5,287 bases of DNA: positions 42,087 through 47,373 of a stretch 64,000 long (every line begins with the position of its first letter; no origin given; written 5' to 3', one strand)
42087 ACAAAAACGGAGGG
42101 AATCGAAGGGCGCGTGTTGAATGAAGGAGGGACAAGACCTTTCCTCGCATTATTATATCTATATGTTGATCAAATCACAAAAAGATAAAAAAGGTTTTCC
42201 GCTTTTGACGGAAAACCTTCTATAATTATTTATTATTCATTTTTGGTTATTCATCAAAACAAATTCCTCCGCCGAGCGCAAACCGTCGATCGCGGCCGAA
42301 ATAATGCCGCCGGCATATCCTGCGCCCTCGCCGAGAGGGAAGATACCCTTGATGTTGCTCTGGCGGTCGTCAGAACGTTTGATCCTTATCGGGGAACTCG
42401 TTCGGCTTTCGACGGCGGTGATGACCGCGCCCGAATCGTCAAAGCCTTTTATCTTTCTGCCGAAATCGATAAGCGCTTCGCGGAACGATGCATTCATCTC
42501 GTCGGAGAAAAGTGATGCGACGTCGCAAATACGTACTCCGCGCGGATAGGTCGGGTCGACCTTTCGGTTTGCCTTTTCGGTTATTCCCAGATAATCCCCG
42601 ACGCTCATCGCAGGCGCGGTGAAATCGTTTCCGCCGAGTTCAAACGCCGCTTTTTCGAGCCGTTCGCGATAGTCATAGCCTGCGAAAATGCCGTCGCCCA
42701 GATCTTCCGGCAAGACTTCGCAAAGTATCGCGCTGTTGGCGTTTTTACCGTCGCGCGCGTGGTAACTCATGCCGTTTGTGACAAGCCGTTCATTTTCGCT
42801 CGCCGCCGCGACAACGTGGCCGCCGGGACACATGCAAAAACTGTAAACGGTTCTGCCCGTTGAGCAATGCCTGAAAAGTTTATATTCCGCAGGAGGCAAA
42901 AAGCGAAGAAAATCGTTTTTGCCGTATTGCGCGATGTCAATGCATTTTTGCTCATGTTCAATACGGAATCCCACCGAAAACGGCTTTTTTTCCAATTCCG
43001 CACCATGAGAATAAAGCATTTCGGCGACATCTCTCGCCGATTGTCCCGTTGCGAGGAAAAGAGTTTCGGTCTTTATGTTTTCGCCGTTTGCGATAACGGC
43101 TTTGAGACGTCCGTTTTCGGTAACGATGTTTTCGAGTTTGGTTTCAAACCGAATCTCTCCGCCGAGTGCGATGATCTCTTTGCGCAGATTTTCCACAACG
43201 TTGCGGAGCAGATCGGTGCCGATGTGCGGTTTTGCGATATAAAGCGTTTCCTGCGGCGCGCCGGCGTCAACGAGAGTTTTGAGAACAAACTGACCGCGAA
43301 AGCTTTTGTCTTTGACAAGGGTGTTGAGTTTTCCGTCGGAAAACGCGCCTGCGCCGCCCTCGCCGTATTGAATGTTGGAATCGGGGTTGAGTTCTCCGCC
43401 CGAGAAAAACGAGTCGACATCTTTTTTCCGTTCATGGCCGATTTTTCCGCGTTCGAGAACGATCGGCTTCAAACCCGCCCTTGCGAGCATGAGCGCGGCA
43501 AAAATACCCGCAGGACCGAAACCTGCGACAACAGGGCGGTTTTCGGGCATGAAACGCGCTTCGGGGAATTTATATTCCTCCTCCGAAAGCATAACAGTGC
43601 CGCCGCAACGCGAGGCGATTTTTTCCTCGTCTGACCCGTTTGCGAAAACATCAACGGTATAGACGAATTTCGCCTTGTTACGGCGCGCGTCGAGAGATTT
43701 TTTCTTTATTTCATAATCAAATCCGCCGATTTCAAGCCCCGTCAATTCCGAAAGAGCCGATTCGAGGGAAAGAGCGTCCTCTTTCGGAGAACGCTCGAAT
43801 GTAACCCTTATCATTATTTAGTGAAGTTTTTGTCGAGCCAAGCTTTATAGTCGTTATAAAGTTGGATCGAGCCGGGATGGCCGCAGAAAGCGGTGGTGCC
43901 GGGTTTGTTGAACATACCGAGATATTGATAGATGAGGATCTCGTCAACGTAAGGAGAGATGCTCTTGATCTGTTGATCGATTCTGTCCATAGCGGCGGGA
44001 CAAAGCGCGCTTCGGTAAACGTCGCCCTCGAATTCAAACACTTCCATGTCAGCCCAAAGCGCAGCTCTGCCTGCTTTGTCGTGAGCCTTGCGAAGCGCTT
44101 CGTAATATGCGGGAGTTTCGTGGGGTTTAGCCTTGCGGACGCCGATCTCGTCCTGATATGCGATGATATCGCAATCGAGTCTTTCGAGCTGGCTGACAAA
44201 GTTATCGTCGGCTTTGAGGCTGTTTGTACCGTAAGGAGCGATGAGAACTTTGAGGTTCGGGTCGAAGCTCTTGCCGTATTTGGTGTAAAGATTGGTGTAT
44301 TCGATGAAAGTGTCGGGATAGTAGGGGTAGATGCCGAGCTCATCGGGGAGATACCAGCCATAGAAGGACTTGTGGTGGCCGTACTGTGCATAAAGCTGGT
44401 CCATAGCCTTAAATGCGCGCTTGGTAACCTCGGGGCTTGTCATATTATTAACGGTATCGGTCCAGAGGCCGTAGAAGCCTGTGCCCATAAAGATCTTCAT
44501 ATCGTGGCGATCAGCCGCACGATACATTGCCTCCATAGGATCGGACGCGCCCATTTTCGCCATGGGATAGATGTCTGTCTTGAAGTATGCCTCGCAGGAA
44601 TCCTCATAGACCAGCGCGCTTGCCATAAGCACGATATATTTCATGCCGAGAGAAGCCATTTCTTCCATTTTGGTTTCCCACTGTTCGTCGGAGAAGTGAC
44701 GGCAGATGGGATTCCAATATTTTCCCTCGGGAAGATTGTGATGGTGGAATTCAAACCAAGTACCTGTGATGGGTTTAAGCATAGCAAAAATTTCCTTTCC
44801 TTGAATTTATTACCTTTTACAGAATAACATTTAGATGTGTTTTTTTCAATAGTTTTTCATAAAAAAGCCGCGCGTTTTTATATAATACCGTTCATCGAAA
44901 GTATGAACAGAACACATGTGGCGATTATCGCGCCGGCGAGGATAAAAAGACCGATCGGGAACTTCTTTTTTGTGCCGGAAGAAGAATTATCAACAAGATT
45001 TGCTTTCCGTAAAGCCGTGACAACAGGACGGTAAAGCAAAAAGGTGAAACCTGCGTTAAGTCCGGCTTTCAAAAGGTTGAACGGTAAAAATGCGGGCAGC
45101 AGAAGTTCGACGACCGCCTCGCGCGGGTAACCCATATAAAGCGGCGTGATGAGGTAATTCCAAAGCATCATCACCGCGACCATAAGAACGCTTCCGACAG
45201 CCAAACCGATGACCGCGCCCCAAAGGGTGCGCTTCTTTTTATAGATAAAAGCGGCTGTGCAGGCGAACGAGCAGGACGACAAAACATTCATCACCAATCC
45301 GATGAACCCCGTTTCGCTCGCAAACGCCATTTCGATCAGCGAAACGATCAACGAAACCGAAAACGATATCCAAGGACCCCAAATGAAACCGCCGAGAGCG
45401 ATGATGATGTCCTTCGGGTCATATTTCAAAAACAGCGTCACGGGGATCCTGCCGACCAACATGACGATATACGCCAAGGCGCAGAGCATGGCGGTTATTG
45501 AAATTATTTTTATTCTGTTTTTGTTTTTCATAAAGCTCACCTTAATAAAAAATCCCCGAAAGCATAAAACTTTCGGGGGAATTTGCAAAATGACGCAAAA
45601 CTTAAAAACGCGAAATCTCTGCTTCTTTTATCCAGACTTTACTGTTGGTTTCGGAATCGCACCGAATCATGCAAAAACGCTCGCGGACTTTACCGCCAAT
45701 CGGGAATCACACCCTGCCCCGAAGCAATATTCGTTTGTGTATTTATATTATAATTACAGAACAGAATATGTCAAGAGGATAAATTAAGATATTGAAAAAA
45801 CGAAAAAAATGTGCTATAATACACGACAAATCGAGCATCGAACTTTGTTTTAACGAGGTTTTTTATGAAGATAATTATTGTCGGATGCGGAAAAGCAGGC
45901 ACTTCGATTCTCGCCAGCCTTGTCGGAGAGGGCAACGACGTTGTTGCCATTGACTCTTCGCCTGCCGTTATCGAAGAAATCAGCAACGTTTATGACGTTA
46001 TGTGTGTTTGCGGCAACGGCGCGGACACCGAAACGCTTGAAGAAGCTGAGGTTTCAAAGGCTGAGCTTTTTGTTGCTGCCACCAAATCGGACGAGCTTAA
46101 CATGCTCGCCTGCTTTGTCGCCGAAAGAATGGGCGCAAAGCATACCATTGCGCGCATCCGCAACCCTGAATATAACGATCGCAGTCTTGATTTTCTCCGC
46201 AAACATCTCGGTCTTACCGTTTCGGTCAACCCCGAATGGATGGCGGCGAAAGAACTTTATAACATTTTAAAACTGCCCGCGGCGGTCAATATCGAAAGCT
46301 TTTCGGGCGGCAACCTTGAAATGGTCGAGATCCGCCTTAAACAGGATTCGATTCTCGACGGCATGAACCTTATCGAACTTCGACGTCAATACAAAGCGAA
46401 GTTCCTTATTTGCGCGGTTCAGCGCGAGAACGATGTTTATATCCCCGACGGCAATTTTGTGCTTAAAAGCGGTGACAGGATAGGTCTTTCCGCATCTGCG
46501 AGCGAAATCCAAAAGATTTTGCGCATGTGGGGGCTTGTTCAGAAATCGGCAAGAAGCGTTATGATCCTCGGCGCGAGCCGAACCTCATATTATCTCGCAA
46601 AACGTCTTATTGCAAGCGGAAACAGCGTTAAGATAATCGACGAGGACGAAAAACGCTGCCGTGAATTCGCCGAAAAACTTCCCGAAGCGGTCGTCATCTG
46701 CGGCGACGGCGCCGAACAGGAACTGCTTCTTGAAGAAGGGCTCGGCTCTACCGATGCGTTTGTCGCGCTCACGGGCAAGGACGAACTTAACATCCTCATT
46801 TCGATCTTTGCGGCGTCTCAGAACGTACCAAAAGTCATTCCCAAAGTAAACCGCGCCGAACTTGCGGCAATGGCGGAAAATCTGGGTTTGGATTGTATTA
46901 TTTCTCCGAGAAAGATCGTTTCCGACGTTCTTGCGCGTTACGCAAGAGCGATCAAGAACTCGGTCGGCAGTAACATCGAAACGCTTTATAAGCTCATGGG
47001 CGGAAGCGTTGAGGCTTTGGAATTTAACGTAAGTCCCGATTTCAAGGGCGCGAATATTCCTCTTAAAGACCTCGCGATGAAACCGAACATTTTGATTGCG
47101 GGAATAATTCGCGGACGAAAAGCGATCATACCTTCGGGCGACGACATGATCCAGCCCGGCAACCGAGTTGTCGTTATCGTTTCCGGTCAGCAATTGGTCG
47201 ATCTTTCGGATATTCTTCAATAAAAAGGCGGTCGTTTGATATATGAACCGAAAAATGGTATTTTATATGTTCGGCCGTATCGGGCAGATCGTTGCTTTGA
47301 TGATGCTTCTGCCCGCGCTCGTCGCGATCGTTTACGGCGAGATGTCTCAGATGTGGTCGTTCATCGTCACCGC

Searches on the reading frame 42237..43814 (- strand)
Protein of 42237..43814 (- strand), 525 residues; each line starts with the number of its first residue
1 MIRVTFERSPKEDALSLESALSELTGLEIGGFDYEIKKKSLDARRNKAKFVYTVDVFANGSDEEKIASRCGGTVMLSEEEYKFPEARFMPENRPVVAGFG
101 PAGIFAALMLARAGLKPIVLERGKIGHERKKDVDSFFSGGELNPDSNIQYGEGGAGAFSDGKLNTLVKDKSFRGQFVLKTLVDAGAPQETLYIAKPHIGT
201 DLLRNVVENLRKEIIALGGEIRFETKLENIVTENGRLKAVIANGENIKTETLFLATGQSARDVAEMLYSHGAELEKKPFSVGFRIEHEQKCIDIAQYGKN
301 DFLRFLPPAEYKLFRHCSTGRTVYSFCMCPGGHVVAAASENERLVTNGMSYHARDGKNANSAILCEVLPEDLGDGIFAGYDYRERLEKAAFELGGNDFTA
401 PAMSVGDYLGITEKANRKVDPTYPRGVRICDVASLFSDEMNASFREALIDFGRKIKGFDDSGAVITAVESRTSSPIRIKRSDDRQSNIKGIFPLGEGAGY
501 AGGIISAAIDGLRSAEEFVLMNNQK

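Call 19: search_protein_families(library=pfam, proteins=[window:42237-43814:-], max_evalue=0.01)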
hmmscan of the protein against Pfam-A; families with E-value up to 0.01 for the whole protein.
window:42237-43814:- (525 aa): 8 families
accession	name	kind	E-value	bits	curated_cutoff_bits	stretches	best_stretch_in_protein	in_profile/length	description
PF21688.3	FAD-depend_C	-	4.1e-68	229.9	27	1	278-472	1-197/197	FAD-dependent protein, C-terminal domain-like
PF01266.30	DAO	-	2.8e-08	34.1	27.9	1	205-270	150-215/353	FAD dependent oxidoreductase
PF03486.20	HI0933_like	-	9.5e-06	25.7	50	0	204-259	109-165/244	HI0933-like protein Rossmann domain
PF07992.20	Pyr_redox_2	-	4.2e-05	23.5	26.1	0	197-264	176-243/291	Pyridine nucleotide-disulphide oxidoreductase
PF13738.12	Pyr_redox_3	-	5.9e-05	22.9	30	1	95-127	1-34/305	Pyridine nucleotide-disulphide oxidoreductase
PF00890.30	FAD_binding_2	-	0.00093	18.9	20.4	0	95-124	3-32/414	FAD binding domain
PF01593.30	Amino_oxidase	-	0.0034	17.2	19.8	0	203-251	203-249/443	Flavin containing amine oxidoreductase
PF01494.25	FAD_binding_3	-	0.007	16.1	22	0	96-123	6-33/349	FAD binding domain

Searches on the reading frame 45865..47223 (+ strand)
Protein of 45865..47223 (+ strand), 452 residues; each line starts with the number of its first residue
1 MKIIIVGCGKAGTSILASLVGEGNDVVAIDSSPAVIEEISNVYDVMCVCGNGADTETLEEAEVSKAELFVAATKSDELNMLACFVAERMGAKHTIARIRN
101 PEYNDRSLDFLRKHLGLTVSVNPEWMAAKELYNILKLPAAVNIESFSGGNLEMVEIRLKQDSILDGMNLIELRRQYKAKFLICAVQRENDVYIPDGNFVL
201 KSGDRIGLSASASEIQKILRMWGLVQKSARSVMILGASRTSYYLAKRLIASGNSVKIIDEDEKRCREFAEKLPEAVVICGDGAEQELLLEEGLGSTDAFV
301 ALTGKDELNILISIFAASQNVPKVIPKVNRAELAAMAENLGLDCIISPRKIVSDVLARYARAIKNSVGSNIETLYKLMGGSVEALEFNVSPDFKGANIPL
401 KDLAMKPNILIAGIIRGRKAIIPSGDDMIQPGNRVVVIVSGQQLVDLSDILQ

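Call 19: search_protein_families(library=pfam, proteins=[window:45865-47223:+], max_evalue=0.01)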
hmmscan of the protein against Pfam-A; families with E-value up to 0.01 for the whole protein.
window:45865-47223:+ (452 aa): 11 families
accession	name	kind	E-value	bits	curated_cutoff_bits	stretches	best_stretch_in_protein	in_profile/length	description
PF02254.24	TrkA_N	-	8.2e-51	171.7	23.8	2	3-108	1-102/116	TrkA-N domain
PF02080.26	TrkA_C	-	4.8e-25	87.7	27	2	153-220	1-68/71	TrkA-C domain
PF03807.23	F420_oxidored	-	2.1e-07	31.9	21.6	0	2-74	1-68/94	NADP oxidoreductase coenzyme F420-dependent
PF13241.12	NAD_binding_7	-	2.2e-06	28.6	22.1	0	2-82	9-78/104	Putative NAD(P)-binding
PF21799.2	MurD-like_N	-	1.3e-05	25.8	27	0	2-61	2-60/88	Mur ligase MurD-like, N-terminal domain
PF01262.27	AlaDh_PNT_C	-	0.00027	20.9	23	0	2-72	30-99/214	Alanine dehydrogenase/PNT, C-terminal domain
PF01488.26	Shikimate_DH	-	0.00038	21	24.3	0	228-275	11-59/138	Shikimate / quinate 5-dehydrogenase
PF06241.17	Castor_Poll_mid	-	0.00045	20.6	26.7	0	153-211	29-89/104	Castor and Pollux, part of voltage-gated ion channel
PF02558.23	ApbA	-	0.00089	19.3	22.2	0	3-96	1-97/150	Ketopantoate reductase PanE/ApbA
PF13649.12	Methyltransf_25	-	0.0031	18.6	27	0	5-52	3-55/97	Methyltransferase domain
PF07992.20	Pyr_redox_2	-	0.0088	15.9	26.1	0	1-31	1-31/291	Pyridine nucleotide-disulphide oxidoreductase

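Call 83: find_homologous_proteins(query=window:45865-47220:+, max_evalue=1e-50)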
Query window:45865-47220:+ (452 aa): 7863 proteins with E <= 1e-50 among 8000 candidates; the best 120 are listed.
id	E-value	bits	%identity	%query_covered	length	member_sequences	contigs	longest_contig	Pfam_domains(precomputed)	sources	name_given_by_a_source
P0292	1.1e-287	972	100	100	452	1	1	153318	PF13241.13,PF02080.27,PF02254.25,PF03807.24,PF21799.3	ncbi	-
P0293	9.0e-261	883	89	100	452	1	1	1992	PF13241.13,PF02080.27,PF02254.25,PF03807.24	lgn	-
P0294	1.7e-243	826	84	100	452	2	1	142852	PF13241.13,PF02080.27,PF02254.25,PF03807.24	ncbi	-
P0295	1.1e-239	813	81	100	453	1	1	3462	PF13241.13,PF02080.27,PF02254.25,PF03807.24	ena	-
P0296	1.2e-239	813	81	100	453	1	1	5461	PF13241.13,PF02080.27,PF02254.25,PF03807.24,PF06241.18,PF01488.27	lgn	-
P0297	6.1e-239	811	81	100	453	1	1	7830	PF13241.13,PF02080.27,PF02254.25,PF03807.24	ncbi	-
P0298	1.0e-238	810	80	100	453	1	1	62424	PF13241.13,PF02080.27,PF02254.25,PF03807.24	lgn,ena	-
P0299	1.8e-236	803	80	100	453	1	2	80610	PF02080.27,PF02254.25,PF03807.24,PF06241.18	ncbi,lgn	-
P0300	6.1e-236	801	81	100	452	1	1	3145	PF13241.13,PF02080.27,PF02254.25,PF03807.24,PF21799.3,PF01488.27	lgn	-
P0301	2.5e-235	799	81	100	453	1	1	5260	PF13241.13,PF02080.27,PF02254.25,PF03807.24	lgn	-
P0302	7.3e-235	798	79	100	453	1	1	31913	PF13241.13,PF02080.27,PF02254.25,PF03807.24,PF06241.18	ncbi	-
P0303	7.7e-235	798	81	100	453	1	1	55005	PF13241.13,PF02080.27,PF02254.25,PF03807.24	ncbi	-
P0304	1.0e-234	797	82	100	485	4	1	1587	PF13241.13,PF02080.27,PF02254.25,PF03807.24,PF06241.18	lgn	-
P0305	3.7e-234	795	82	100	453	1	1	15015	PF13241.13,PF02080.27,PF02254.25,PF03807.24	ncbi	-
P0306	3.9e-234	795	81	100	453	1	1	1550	PF13241.13,PF02080.27,PF02254.25,PF03807.24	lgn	-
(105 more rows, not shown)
